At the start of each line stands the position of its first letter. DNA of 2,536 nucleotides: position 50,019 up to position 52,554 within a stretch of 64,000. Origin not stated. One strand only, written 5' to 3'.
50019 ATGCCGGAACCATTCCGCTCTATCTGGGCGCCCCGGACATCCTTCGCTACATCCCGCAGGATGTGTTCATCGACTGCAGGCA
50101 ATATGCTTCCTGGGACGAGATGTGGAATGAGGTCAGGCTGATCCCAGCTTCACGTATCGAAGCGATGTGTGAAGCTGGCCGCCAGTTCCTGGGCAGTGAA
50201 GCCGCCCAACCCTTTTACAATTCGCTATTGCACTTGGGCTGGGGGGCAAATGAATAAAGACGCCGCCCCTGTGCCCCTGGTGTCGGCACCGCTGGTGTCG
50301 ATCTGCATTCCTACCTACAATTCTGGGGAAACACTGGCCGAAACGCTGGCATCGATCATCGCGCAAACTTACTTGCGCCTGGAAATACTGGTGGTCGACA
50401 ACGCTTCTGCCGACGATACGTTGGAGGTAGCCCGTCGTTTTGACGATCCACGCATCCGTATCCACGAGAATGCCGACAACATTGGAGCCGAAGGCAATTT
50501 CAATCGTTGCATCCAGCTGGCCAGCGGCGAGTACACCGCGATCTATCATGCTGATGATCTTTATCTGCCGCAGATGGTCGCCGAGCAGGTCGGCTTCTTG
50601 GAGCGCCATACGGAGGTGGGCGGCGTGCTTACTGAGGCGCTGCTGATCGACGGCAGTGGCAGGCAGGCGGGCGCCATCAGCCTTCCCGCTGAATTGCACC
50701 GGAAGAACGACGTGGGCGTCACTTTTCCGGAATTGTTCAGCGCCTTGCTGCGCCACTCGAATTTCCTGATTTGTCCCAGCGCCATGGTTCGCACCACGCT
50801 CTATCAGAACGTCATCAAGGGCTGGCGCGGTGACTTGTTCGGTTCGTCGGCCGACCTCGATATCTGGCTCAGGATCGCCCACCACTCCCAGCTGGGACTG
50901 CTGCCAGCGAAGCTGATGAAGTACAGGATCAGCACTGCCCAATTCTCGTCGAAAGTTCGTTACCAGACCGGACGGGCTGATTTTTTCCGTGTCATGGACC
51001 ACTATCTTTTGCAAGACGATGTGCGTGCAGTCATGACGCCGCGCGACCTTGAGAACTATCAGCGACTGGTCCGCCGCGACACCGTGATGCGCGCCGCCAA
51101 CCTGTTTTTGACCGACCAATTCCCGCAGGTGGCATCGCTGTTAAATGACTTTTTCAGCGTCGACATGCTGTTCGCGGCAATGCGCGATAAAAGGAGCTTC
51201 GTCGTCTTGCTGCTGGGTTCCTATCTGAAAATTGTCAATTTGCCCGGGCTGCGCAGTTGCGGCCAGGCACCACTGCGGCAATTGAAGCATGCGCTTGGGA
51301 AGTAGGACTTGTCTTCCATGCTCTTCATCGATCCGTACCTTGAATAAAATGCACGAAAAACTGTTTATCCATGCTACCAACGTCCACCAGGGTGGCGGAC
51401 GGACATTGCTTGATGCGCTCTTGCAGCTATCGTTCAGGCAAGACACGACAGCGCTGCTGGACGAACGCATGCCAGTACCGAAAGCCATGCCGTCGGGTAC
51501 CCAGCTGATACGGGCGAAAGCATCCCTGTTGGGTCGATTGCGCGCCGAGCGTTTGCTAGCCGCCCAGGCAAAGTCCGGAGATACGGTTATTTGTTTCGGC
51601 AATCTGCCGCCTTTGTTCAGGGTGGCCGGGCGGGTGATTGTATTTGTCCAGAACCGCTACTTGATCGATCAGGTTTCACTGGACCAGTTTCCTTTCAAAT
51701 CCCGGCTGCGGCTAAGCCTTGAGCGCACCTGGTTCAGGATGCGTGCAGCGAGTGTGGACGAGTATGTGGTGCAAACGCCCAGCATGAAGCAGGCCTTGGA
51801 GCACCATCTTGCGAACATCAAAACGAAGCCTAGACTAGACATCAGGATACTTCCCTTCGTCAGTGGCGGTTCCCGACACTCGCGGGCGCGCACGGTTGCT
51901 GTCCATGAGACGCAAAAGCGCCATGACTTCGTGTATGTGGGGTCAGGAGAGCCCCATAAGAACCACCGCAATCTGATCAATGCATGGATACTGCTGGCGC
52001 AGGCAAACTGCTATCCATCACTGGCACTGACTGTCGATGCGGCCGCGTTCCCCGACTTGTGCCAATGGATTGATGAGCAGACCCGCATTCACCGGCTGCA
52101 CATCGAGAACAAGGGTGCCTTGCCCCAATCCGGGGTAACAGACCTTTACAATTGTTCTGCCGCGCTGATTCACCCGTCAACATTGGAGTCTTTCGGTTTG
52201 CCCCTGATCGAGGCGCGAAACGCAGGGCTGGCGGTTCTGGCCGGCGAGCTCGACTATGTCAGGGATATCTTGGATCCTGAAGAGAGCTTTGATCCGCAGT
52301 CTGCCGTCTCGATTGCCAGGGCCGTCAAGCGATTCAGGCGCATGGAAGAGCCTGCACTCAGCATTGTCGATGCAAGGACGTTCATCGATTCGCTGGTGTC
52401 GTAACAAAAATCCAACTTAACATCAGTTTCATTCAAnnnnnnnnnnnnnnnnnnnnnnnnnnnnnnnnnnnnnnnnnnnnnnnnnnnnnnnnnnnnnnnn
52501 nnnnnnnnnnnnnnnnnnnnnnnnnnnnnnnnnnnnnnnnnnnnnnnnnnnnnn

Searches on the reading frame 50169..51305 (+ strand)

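Call 27: search_protein_families(library=pfam, proteins=[window:50169-51305:+], max_evalue=0.001)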
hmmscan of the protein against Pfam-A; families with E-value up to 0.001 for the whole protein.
window:50169-51305:+ (378 aa): 3 families
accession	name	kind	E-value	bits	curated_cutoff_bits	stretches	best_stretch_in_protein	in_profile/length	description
PF00535.33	Glycos_transf_2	-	1.2e-27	97.4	23.3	1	44-151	1-112/168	Glycosyl transferase family 2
PF13641.12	Glyco_tranf_2_3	-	1.4e-13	51.8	27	1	43-239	3-197/230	Glycosyltransferase like family 2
PF10111.15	Glyco_tranf_2_2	-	6.8e-05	22.9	27.3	1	44-141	1-103/276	Glycosyltransferase like family 2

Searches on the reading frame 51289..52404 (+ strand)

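Call 27: search_protein_families(library=pfam, proteins=[window:51289-52404:+], max_evalue=0.001)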
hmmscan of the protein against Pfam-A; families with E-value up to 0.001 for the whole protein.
window:51289-52404:+ (371 aa): 2 families
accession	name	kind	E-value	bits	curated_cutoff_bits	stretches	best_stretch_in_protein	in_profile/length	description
PF00534.26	Glycos_transf_1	-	8.2e-12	45.4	26.4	1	209-354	13-160/172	Glycosyl transferases group 1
PF13692.12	Glyco_trans_1_4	-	1.4e-08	35.5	27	1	212-348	2-138/142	Glycosyl transferases group 1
